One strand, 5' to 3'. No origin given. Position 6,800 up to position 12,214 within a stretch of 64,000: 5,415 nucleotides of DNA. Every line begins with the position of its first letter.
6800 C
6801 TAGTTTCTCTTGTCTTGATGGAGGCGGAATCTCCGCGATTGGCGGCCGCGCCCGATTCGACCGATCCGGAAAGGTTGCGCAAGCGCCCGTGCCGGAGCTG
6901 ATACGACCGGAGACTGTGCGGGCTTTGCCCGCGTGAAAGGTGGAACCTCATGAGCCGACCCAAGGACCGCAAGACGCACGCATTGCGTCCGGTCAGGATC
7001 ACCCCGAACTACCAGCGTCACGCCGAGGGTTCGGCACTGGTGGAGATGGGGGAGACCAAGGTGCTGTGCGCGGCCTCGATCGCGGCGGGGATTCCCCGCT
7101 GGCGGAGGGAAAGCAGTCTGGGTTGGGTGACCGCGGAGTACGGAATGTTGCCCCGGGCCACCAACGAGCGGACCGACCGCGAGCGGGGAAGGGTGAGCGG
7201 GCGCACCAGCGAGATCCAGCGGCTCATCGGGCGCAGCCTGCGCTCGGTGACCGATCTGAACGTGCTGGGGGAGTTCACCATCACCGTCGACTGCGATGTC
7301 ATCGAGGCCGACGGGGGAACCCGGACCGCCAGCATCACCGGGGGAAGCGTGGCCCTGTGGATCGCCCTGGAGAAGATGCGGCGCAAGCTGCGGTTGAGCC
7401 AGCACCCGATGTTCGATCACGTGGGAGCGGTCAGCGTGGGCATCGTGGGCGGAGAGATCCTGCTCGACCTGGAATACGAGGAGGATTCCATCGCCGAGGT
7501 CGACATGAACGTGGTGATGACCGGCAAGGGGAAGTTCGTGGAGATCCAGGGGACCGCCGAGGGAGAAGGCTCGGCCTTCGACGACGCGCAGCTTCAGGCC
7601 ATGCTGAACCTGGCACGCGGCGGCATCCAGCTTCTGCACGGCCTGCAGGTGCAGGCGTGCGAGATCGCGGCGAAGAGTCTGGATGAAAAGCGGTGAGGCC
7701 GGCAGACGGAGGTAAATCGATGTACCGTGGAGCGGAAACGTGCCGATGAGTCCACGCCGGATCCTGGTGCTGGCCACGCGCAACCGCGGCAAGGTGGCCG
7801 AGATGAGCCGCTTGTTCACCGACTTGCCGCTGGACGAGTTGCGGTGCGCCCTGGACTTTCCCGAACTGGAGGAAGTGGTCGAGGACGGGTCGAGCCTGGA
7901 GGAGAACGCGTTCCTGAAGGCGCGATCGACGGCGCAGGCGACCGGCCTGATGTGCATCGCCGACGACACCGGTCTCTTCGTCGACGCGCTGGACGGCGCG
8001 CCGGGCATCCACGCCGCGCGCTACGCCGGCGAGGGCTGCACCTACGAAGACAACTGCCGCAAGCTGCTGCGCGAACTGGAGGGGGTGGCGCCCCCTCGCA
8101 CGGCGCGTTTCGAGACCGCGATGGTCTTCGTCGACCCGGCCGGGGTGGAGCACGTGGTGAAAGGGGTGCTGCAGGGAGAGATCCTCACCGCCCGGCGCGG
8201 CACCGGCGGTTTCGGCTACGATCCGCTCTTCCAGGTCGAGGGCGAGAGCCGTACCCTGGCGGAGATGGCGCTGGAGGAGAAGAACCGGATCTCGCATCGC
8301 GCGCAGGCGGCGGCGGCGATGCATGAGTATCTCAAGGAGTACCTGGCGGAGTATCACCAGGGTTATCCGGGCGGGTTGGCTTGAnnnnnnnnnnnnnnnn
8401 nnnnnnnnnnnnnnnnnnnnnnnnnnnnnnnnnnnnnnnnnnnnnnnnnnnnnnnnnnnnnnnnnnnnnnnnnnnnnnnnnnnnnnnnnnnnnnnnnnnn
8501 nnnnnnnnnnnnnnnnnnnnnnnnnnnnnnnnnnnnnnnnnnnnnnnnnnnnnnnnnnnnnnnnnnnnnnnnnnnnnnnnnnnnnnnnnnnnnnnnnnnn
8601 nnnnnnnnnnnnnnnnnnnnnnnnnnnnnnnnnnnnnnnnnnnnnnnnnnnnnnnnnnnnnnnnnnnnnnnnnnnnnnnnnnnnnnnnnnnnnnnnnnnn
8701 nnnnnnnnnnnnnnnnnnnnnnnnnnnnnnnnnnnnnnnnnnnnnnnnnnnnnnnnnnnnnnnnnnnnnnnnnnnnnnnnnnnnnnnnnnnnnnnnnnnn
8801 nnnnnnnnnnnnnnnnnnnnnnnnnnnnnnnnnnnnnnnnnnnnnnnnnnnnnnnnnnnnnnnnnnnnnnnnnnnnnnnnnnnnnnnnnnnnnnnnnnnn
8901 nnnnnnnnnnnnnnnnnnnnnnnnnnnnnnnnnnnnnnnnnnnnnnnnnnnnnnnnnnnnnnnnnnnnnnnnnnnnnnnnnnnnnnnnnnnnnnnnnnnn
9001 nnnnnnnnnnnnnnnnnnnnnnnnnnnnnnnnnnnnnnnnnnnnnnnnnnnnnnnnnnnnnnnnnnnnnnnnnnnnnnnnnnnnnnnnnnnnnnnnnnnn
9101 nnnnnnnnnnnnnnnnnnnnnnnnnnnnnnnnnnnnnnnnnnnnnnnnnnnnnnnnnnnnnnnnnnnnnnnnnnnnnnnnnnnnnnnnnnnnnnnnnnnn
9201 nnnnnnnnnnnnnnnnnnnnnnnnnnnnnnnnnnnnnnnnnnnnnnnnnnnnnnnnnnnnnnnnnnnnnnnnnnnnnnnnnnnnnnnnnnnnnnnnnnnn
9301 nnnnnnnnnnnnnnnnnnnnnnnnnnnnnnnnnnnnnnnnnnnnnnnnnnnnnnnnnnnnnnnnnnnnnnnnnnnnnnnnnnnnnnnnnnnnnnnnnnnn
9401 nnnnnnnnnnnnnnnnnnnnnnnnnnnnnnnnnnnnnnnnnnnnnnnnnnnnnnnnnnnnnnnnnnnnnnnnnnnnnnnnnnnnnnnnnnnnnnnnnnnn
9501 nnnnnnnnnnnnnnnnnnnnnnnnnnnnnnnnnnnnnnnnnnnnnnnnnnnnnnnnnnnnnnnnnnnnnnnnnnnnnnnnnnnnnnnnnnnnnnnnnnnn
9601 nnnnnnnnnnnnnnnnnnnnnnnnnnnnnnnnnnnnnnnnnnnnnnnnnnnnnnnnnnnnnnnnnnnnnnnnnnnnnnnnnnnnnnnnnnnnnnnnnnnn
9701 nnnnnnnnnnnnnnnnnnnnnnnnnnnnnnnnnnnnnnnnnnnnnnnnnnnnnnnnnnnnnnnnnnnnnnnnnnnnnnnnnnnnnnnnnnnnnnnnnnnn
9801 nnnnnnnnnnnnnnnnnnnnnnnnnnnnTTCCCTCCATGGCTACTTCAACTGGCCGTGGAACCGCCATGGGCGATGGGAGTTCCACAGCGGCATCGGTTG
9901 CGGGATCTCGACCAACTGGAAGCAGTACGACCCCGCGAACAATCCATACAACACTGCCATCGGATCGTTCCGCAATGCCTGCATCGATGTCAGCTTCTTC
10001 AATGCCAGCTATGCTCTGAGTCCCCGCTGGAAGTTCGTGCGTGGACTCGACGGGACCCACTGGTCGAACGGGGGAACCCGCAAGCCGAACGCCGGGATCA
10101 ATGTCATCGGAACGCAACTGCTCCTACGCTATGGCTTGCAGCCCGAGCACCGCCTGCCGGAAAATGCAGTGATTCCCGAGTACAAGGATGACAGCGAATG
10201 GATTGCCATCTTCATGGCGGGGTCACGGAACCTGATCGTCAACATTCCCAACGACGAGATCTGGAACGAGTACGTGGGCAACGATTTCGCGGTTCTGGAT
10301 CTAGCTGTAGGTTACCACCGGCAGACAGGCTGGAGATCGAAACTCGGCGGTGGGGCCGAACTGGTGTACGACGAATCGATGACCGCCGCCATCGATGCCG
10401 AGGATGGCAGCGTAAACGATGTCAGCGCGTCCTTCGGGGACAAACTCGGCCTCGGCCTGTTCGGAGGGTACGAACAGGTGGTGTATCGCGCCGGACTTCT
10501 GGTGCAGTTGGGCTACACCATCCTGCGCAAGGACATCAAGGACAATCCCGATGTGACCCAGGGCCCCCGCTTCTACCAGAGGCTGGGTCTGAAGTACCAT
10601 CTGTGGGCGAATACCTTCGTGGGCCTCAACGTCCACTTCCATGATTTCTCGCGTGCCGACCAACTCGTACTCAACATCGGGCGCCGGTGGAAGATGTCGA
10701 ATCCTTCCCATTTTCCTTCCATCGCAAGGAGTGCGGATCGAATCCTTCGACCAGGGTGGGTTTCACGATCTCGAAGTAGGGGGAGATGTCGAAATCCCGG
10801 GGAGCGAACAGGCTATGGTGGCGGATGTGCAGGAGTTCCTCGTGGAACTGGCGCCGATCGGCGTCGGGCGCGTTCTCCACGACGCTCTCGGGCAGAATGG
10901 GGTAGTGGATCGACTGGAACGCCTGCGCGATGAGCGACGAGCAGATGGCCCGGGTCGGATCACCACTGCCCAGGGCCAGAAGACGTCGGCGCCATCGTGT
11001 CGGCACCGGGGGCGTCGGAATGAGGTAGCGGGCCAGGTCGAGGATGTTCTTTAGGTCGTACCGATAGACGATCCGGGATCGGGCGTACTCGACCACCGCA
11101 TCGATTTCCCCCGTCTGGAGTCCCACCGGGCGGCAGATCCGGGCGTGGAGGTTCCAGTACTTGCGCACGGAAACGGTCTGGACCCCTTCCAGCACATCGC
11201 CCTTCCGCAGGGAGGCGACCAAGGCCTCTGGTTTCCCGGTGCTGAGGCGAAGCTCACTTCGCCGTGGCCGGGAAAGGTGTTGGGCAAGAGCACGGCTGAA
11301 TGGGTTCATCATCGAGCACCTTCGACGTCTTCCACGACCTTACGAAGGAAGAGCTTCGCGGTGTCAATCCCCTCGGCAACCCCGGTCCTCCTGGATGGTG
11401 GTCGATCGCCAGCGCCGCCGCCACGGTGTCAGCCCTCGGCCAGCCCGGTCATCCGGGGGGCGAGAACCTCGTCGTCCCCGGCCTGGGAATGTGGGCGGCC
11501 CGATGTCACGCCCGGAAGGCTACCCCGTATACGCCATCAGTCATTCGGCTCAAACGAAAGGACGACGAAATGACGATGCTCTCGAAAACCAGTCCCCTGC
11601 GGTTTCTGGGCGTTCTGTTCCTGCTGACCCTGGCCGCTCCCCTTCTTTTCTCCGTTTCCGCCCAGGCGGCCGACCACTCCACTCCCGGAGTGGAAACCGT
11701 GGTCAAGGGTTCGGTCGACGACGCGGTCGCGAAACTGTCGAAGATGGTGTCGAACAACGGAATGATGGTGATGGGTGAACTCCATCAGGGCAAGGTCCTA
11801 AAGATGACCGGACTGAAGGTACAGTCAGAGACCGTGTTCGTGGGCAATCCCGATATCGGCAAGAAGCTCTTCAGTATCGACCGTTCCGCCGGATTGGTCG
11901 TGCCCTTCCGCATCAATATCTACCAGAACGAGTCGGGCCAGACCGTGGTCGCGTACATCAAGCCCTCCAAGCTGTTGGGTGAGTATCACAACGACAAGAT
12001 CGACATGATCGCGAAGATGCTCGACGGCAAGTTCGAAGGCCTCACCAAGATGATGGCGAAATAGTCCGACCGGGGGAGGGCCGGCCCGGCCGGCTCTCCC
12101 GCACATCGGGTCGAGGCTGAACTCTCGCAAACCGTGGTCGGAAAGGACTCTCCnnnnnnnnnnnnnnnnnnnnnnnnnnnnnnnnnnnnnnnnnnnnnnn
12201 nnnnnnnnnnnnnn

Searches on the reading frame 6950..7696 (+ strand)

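Call 77: search_protein_families(library=pfam, proteins=[window:6950-7696:+], max_evalue=0.0001)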
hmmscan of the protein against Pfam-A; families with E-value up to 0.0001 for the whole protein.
window:6950-7696:+ (248 aa): 2 families
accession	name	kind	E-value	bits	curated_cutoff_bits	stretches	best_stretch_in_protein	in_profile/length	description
PF01138.27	RNase_PH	-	1.9e-28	99.9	25.5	1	12-138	2-126/130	3' exoribonuclease family, domain 1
PF03725.20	RNase_PH_C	-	1.4e-15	57.4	20.8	1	158-223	3-65/67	3' exoribonuclease family, domain 2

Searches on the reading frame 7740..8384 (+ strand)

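Call 77: search_protein_families(library=pfam, proteins=[window:7740-8384:+], max_evalue=0.0001)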
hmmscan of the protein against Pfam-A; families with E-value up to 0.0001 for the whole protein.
window:7740-8384:+ (214 aa): 1 family
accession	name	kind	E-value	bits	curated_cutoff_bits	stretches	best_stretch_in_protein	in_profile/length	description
PF01725.21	Ham1p_like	-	6.7e-63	212.4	22.5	1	9-196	1-185/186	Ham1 family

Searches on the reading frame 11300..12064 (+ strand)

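Call 22: search_protein_families(library=pfam, proteins=[window:11300-12064:+], max_evalue=0.001)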
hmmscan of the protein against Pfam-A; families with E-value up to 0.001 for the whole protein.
window:11300-12064:+ (254 aa): 1 family
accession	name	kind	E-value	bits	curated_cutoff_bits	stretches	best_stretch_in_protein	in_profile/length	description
PF03625.19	DUF302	-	5.2e-10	39.5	23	1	167-222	7-63/63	Domain of unknown function DUF302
